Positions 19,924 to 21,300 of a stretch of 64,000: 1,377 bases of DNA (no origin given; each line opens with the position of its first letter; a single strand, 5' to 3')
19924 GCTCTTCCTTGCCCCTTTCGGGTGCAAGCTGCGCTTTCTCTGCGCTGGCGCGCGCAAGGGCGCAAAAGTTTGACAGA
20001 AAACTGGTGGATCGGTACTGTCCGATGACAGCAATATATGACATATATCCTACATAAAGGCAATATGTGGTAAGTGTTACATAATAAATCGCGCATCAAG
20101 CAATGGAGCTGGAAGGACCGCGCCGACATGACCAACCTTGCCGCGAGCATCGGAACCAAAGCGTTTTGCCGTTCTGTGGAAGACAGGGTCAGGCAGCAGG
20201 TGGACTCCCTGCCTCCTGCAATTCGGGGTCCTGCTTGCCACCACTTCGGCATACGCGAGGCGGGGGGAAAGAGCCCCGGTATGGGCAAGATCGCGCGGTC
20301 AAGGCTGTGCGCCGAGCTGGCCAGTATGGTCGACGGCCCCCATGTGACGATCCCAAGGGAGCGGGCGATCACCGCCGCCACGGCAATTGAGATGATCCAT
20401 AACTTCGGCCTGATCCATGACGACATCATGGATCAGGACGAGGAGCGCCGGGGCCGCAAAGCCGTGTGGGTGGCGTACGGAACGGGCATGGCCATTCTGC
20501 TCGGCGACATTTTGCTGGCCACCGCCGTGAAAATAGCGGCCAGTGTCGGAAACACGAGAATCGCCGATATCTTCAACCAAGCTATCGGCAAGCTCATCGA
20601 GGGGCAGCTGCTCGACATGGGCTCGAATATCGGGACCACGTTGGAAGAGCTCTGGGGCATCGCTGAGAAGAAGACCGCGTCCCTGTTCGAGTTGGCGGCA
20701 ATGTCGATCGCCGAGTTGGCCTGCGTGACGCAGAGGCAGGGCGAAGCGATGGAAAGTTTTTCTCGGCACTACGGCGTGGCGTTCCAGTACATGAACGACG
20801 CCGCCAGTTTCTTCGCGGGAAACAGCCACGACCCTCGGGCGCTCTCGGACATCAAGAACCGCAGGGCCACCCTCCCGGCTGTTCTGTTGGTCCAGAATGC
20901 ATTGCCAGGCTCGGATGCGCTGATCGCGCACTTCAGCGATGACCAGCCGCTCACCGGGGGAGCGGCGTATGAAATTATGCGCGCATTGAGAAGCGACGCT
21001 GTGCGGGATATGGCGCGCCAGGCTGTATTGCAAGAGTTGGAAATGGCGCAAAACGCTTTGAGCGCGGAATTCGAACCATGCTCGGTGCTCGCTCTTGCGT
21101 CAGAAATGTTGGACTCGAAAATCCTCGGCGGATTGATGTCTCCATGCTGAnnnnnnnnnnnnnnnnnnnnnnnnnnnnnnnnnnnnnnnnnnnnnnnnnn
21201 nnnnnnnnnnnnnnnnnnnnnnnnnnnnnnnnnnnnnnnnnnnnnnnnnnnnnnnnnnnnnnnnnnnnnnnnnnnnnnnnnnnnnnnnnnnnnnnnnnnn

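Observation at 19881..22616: Compact three-gene isoprenoid island with both Asp-rich motif sets altered, inserted between the TAP-like hydrolase and glnA2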

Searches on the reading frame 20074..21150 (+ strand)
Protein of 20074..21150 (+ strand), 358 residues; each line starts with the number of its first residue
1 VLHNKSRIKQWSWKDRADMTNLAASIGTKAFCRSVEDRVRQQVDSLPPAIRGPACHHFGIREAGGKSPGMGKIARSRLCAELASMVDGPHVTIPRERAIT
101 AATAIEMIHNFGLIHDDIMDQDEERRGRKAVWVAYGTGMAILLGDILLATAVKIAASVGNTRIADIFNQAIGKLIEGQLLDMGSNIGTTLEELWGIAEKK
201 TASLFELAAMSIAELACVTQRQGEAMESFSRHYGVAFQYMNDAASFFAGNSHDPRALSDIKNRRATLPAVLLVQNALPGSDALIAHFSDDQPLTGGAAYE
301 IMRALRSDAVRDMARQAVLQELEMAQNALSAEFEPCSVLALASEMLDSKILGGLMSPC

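Call 4: search_protein_families(library=pfam, proteins=[window:20074-21150:+], max_evalue=0.01)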
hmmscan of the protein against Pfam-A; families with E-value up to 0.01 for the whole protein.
window:20074-21150:+ (358 aa): 1 family
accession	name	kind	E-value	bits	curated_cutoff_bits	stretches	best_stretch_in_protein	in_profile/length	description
PF00348.22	polyprenyl_synt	-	4.5e-45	154.3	27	1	71-282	16-229/251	Polyprenyl synthetase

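Call 8: search_protein_families(library=ncbifam, proteins=[window:20128-21147:+], max_evalue=0.001)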
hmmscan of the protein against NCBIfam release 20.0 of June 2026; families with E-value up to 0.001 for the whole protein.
window:20128-21147:+ (340 aa): 16 families
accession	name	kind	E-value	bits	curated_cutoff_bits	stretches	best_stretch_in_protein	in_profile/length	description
NF041169.1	f2_encap_cargo4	exception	1.9e-54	185.2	450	1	15-313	10-311/334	family 2 encapsulin nanocompartment cargo protein polyprenyl transferase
NF045549.1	GGPPsyn_IdsB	equivalog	1.5e-32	113.1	475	1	18-325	28-339/346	geranylgeranyl diphosphate synthase IdsB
NF040698.1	IdsA_Meth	equivalog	8.7e-32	110.6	468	1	14-310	11-303/328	short chain isoprenyl diphosphate synthase IdsA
NF041003.1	GGPP_syn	equivalog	7.6e-31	107.4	500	1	76-255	58-247/326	geranylgeranyl diphosphate synthase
NF045485.1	FPPsyn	subfamily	9e-30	103.8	275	1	76-258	55-251/288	farnesyl diphosphate synthase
NF008140.0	PRK10888.1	equivalog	1e-25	90.7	412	1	73-269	59-258/323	octaprenyl diphosphate synthase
NF045685.1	GGPPSynCrtE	equivalog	1.4e-24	86.7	460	1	53-269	42-267/293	geranylgeranyl diphosphate synthase CrtE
TIGR02749.1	prenyl_cyano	equivalog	1.6e-24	86.5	383.2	1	80-299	69-290/322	solanesyl diphosphate synthase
NF042417.1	NPPPS_Mycobact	equivalog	1.4e-20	73.6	600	1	60-313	66-313/335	nonaprenyl/(2E,6E)-farnesyl/geranylgeranyl diphosphat synthase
NF040789.2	gerfarn_diphsyn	equivalog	4.5e-19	68.8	560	1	80-227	84-238/345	geranylfarnesyl diphosphate synthase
NF045628.1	HxpDPsynlarge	equivalog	1.4e-18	67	500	1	78-259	55-239/311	hexaprenyl-diphosphate synthase large subunit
TIGR02748.1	GerC3_HepT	equivalog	5.9e-18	65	456.55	1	82-259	67-247/319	heptaprenyl diphosphate synthase component II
NF040627.1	GFPS_Meth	equivalog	1.1e-17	64.5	600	1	78-229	60-211/285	geranylfarnesyl diphosphate synthase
NF040936.1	hexpp_archaea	equivalog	1.5e-17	63.9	400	1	78-227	61-204/275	hexaprenyl pyrophosphate synthase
NF007877.0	PRK10581.1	equivalog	1.6e-13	50.5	321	1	79-259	65-260/299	(2E,6E)-farnesyl diphosphate synthase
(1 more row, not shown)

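Call 9: search_solved_structures(query=window:20128-21147:+, max_evalue=1e-8, show_alignments=2)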
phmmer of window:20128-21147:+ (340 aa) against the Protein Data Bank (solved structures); distinct sequences matched with E-value up to 1e-8: 104 (the best 60 are shown).
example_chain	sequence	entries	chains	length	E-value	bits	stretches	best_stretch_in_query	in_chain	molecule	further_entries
3nf2_A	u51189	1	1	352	3.6e-29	105.3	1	21-257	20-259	Putative polyprenyl synthetase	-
5ze6_A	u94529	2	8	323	1.8e-24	89.9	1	79-305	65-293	Octaprenyl diphosphate synthase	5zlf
3wjk_A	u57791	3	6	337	2e-24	89.7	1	79-305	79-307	Octaprenyl diphosphate synthase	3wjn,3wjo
1wy0_A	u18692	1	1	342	3.2e-24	89.1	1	79-258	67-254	geranylgeranyl pyrophosphate synthetase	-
4jxy_A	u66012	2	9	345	1.3e-20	77.2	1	71-266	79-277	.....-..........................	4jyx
1rtr_A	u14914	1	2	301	2.8e-20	76.1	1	78-253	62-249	geranyltranstransferase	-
3rmg_A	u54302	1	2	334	2.9e-20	76.1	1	80-256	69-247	Octaprenyl-diphosphate synthase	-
9jr6_A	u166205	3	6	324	3.4e-20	75.8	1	45-283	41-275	Probable solanesyl-diphosphate synthase 3, chloroplastic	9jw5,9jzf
9kbk_A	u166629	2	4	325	3.4e-20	75.8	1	45-283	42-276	Probable solanesyl-diphosphate synthase 3, chloroplastic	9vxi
9kaf_A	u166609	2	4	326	3.4e-20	75.8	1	45-283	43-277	Probable solanesyl-diphosphate synthase 3, chloroplastic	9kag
9jsc_A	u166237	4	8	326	3.4e-20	75.8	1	45-283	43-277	Probable solanesyl-diphosphate synthase 3, chloroplastic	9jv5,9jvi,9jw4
9jqs_A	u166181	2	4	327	3.5e-20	75.8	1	45-283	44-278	Probable solanesyl-diphosphate synthase 3, chloroplastic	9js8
9jv9_A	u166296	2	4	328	3.5e-20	75.8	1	45-283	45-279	Probable solanesyl-diphosphate synthase 3, chloroplastic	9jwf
9k99_A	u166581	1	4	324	4.5e-20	75.4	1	45-284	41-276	Solanesyl diphosphate synthase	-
4lob_A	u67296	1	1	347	9.8e-20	74.3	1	79-312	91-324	Polyprenyl synthetase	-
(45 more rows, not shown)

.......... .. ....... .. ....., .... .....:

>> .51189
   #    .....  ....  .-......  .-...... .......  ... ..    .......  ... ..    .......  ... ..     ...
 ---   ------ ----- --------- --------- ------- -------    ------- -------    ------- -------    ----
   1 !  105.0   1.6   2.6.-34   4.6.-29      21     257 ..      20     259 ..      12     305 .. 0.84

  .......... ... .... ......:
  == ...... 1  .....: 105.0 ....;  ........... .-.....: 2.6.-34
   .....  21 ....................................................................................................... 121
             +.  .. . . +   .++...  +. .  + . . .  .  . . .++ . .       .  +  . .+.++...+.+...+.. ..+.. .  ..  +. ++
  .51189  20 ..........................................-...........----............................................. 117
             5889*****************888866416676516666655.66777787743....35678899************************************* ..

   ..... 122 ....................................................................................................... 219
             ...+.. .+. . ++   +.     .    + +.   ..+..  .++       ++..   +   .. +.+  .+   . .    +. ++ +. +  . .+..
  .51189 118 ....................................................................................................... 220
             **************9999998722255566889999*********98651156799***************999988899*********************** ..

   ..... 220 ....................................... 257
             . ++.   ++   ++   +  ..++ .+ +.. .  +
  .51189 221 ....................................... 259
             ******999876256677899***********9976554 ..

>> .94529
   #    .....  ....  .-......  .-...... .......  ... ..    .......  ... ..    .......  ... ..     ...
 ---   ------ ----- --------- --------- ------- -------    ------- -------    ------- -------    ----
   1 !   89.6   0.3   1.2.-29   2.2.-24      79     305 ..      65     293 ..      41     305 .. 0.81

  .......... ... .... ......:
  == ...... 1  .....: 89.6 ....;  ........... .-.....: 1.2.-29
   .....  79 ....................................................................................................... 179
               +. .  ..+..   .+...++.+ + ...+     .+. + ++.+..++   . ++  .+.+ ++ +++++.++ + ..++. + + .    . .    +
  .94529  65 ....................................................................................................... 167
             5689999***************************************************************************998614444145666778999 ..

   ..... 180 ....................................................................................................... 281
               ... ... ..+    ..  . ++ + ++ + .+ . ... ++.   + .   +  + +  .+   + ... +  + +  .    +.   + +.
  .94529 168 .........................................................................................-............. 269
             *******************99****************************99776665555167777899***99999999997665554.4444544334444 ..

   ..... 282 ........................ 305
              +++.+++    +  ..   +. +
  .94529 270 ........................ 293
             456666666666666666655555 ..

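Call 14: find_homologous_proteins(query=window:20128-21147:+, max_evalue=1e-20)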
Query window:20128-21147:+ (340 aa): 45 proteins with E <= 1e-20 among 8000 candidates.
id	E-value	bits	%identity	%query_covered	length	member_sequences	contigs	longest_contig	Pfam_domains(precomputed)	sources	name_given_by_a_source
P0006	4.9e-182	622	100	85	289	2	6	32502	PF00348.23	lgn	-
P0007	1.9e-174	597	81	100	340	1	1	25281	PF00348.23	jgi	jgi:geranylgeranyl diphosphate synthase type I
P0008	1.6e-167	575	80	99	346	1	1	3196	PF00348.23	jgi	jgi:geranylgeranyl diphosphate synthase type I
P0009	1.7e-30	125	38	68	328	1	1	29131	PF00348.23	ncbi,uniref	ncbi:MAG: polyprenyl synthetase family protein [Actinophytocola sp.]|uniref:polyprenyl synthetase fa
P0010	1.8e-28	118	33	79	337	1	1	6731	PF00348.23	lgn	-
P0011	1.1e-27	115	34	86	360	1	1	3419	PF00348.23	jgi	jgi:geranylgeranyl diphosphate synthase, type I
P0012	1.6e-25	108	31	78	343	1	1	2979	PF00348.23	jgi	jgi:geranylgeranyl diphosphate synthase type I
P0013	4.1e-25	107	33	89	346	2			PF00348.23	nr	nr:polyprenyl synthetase family protein [Streptomyces albus]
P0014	1.3e-24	105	31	82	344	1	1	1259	PF00348.23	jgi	jgi:geranylgeranyl diphosphate synthase type I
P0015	1.7e-24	105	30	78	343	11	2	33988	PF00348.23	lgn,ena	-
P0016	2.0e-24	105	31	93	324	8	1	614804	PF00348.23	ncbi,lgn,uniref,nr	ncbi:polyprenyl synthetase family protein [Streptomyces canus]|uniref:polyprenyl synthetase family p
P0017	2.4e-24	104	30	88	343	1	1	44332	PF00348.23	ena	-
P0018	4.4e-24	103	29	88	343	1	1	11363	PF00348.23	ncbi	-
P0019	7.7e-24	103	30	88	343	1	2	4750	PF00348.23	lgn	-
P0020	9.6e-24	102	28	92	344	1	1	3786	PF00348.23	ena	-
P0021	1.2e-23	102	28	92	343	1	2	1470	PF00348.23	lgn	-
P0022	1.4e-23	102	36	61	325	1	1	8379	PF00348.23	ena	-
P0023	1.7e-23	102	32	73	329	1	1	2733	PF00348.23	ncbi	-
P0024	1.9e-23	101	29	88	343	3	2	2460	PF00348.23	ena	-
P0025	2.6e-23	101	30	72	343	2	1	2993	PF00348.23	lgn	-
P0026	3.7e-23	100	33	73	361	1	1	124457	PF00348.23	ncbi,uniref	ncbi:polyprenyl synthetase family protein [Streptomyces sp. NPDC099088]|uniref:polyprenyl synthetase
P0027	3.8e-23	100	38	57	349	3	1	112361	PF00348.23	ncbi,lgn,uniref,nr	ncbi:polyprenyl synthetase family protein [Streptomyces sp. DH8]|uniref:polyprenyl synthetase family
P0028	4.0e-23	100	35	61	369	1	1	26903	PF00348.23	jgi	-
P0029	5.2e-23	100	35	73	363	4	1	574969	PF00348.23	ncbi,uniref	ncbi:polyprenyl synthetase family protein [Streptomyces sp. NPDC002742]|uniref:polyprenyl synthetase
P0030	5.2e-23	100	35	73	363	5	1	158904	PF00348.23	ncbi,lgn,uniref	ncbi:polyprenyl synthetase family protein [Streptomyces sp. NPDC086182]|uniref:polyprenyl synthetase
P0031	1.2e-22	99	37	59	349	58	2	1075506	PF00348.23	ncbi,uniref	ncbi:polyprenyl synthetase family protein [Streptomyces californicus]|uniref:polyprenyl synthetase f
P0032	1.6e-22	98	34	66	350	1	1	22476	PF00348.23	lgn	-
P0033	2.1e-22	98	37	59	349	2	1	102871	PF00348.23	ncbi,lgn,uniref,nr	ncbi:polyprenyl diphosphate synthase [Streptomyces sp. WZ.A104]|uniref:polyprenyl synthetase family 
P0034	2.5e-22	98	29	78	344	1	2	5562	PF00348.23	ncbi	-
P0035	2.6e-22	98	30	71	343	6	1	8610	PF00348.23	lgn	-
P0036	2.9e-22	97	36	52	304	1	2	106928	PF00348.23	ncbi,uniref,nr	ncbi:polyprenyl synthetase family protein [Nocardia sp. CDC159]|uniref:Polyprenyl synthetase family 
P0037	5.0e-22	97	28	89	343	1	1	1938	PF00348.23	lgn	-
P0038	5.9e-22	96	37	57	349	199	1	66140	PF00348.23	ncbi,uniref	ncbi:polyprenyl synthetase family protein [Streptomyces arboris]|uniref:polyprenyl synthetase family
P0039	9.6e-22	96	36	70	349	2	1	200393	PF00348.23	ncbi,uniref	ncbi:polyprenyl synthetase family protein [Streptomyces sp. NPDC101181]|uniref:polyprenyl synthetase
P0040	1.4e-21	95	34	70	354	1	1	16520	PF00348.23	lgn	-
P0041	1.6e-21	95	32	77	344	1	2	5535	PF00348.23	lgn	-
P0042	1.9e-21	95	28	80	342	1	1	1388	PF00348.23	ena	-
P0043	2.0e-21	95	31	91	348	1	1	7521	PF00348.23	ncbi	-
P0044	2.1e-21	95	37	59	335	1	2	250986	PF00348.23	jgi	-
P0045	5.2e-21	93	36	56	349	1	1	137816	PF00348.23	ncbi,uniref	ncbi:polyprenyl synthetase family protein [Streptomyces pratensis]|uniref:polyprenyl synthetase fami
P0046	5.8e-21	93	35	68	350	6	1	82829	PF00348.23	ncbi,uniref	ncbi:polyprenyl synthetase family protein [Streptomyces microflavus]|uniref:polyprenyl synthetase fa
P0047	6.1e-21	93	28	69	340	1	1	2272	PF00348.23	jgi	jgi:octaprenyl-diphosphate synthase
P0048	6.1e-21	93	36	57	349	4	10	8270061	PF00348.23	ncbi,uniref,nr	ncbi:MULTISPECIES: polyprenyl synthetase family protein [Streptomyces]|uniref:Polyprenyl diphosphate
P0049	7.1e-21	93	28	69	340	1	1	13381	PF00348.23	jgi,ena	-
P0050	8.6e-21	93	36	46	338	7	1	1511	PF00348.23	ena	-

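Call 54: predict_structure(alignment_id=A2)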
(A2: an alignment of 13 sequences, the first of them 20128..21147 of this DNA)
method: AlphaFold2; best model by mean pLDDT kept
length: 340 residues; sequences in the alignment: 13
mean_pLDDT: 85.7   pTM: 0.86
mean pLDDT of the five models: 85.7, 84.8, 84.7, 84.5, 83.3
residues with pLDDT >= 90: 200; 70-90: 93; 50-70: 29; < 50: 18
segments of 3 or more residues with pLDDT < 50: 1-5, 45-52, 336-340
pLDDT, mean of each block of 10 residues (from residue 1): 57 90 94 94 55 71 84 80 94 92 85 96 97 94 91 93 86 95 95 93 93 94 86 73 89 95 89 83 91 94 93 76 69 50
secondary structure, 60 per line:
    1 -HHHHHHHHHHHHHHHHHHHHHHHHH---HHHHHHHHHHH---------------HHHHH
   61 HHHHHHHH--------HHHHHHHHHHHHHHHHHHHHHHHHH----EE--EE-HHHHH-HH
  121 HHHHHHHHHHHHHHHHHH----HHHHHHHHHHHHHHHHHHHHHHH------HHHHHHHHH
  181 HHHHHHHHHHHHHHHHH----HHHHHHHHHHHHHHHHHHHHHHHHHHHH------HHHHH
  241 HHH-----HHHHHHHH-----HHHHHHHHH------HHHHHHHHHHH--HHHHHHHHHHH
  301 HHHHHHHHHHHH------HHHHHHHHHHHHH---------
elements in order: H2-26 H30-40 H56-68 H77-101 H113-117 H119-138 H143-165 H172-197 H202-229 H236-243 H249-256 H262-270 H277-287 H290-312 H319-331

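Call 59: fold_search(model_id=the predicted structure, library=pdb)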
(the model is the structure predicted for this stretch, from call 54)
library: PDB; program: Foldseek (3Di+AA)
matches with E <= 10: 1023; with E <= 0.001: 557
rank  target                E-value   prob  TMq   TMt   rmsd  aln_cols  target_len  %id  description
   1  3nf2                  8.9e-14  1.00  0.77  0.77   3.9       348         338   26  Crystal structure of polyprenyl synthetase from Streptomyces coelicolor A3(2) (released 2010-08-04)
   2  3mzv_B                1.3e-13  1.00  0.78  0.81   4.1       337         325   21  Crystal structure of a decaprenyl diphosphate synthase from Rhodobacter capsulatus (released 2010-06-09)
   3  9jr6_A                1.5e-13  1.00  0.78  0.81   3.9       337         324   23  Complex structure of OsSPS3 with Aclonifen (released 2025-12-17)
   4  9jqs_A                2.0e-13  1.00  0.78  0.81   3.8       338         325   22  Apo form of Oryza sativa solanesyl diphosphate synthase 3 (released 2025-12-17)
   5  3aqb_B                8.0e-13  1.00  0.77  0.82   3.8       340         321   20  M. luteus B-P 26 heterodimeric hexaprenyl diphosphate synthase in complex with magnesium (released 2010-11-10)
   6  9jsc_A                1.1e-12  1.00  0.77  0.81   4.1       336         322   22  Crystal structure of OsSPS3 complexed with YH24532 (released 2026-04-08)
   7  9imr_A                1.2e-12  1.00  0.79  0.80   3.7       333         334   23  Crystal structure of geranylgeranyl pyrophosphate synthase Rv0562 from Mycobacterium tuberculosis in complex with IPP (released 2025-07-09)
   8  1wy0                  1.5e-12  1.00  0.77  0.79   4.4       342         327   23  Crystal structure of geranylgeranyl pyrophosphate synthetase from Pyrococcus horikoshii Ot3 (released 2006-02-14)
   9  3aqb_D                1.6e-12  1.00  0.76  0.79   3.8       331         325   20  M. luteus B-P 26 heterodimeric hexaprenyl diphosphate synthase in complex with magnesium (released 2010-11-10)
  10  4jyx_H                2.0e-12  1.00  0.79  0.85   3.3       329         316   22  Crystal structure of polyprenyl synthase PATL_3739 (TARGET EFI-509195) FROM PSEUDOALTEROMONAS ATLANTICA, COMPLEX WITH  (released 2013-04-10)
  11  4jyx_B                2.3e-12  1.00  0.76  0.81   3.8       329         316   22  Crystal structure of polyprenyl synthase PATL_3739 (TARGET EFI-509195) FROM PSEUDOALTEROMONAS ATLANTICA, COMPLEX WITH  (released 2013-04-10)
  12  3oyr_B                3.2e-12  1.00  0.78  0.80   3.7       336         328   22  Crystal structure of polyprenyl synthase from Caulobacter crescentus CB15 complexed with calcium and isoprenyl diphosp (released 2010-10-13)
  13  5jfq_B                3.4e-12  1.00  0.75  0.82   3.6       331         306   24  Geranylgeranyl Pyrophosphate Synthetase from archaeon Geoglobus acetivorans (released 2017-05-24)
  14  4jyx_A                3.5e-12  1.00  0.77  0.82   3.8       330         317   22  Crystal structure of polyprenyl synthase PATL_3739 (TARGET EFI-509195) FROM PSEUDOALTEROMONAS ATLANTICA, COMPLEX WITH  (released 2013-04-10)
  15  9imr_B                3.8e-12  1.00  0.78  0.80   3.6       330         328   22  Crystal structure of geranylgeranyl pyrophosphate synthase Rv0562 from Mycobacterium tuberculosis in complex with IPP (released 2025-07-09)
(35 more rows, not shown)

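Call 83: find_encoding_contigs(protein=P0009, flank=5000, max_places=1)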
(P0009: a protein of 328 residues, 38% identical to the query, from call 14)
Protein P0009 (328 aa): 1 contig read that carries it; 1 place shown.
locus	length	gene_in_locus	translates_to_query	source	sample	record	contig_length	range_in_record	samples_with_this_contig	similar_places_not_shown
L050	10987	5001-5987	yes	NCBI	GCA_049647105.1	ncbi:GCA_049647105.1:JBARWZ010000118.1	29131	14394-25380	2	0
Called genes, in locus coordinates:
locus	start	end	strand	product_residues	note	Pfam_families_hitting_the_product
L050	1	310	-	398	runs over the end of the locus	PF00067:p450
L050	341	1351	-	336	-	PF00044:Gp_dh_N, PF02800:Gp_dh_C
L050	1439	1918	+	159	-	PF01047:MarR, PF12802:MarR_2, PF22381:Staph_reg_Sar_Rot (weak), PF09339:HTH_IclR (weak), PF13463:HTH_27 (weak)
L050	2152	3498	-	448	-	PF00067:p450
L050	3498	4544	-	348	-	PF19086:Terpene_syn_C_2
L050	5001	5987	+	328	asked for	PF00348:polyprenyl_synt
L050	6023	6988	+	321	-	PF00288:GHMP_kinases_N, PF08544:GHMP_kinases_C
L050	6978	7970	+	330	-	PF22700:MVD-like_N, PF00288:GHMP_kinases_N, PF18376:MDD_C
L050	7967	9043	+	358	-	PF00288:GHMP_kinases_N, PF08544:GHMP_kinases_C (weak)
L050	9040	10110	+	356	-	PF01070:FMN_dh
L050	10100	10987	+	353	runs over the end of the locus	PF00368:HMG-CoA_red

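Call 84: find_encoding_contigs(protein=P0010, flank=5000, max_places=1)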
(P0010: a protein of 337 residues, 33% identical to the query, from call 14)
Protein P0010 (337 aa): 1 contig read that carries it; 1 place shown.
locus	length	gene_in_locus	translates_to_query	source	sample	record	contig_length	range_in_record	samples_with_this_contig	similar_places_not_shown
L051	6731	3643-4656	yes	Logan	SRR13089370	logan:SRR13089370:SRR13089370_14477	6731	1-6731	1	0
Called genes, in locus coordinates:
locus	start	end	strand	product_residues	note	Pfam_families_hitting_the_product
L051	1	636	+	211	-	?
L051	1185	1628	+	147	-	PF02502:LacAB_rpiB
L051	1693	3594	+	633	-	PF13292:DXP_synthase_N, PF00456:Transketolase_N (faint), PF00676:E1_dh (weak), PF02779:Transket_pyr, PF02780:Transketolase_C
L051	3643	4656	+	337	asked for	PF00348:polyprenyl_synt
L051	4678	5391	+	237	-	PF00977:His_biosynth, PF01207:Dus (faint), PF03060:NMO (faint)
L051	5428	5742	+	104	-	PF01502:PRA-CH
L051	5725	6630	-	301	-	PF07136:DUF1385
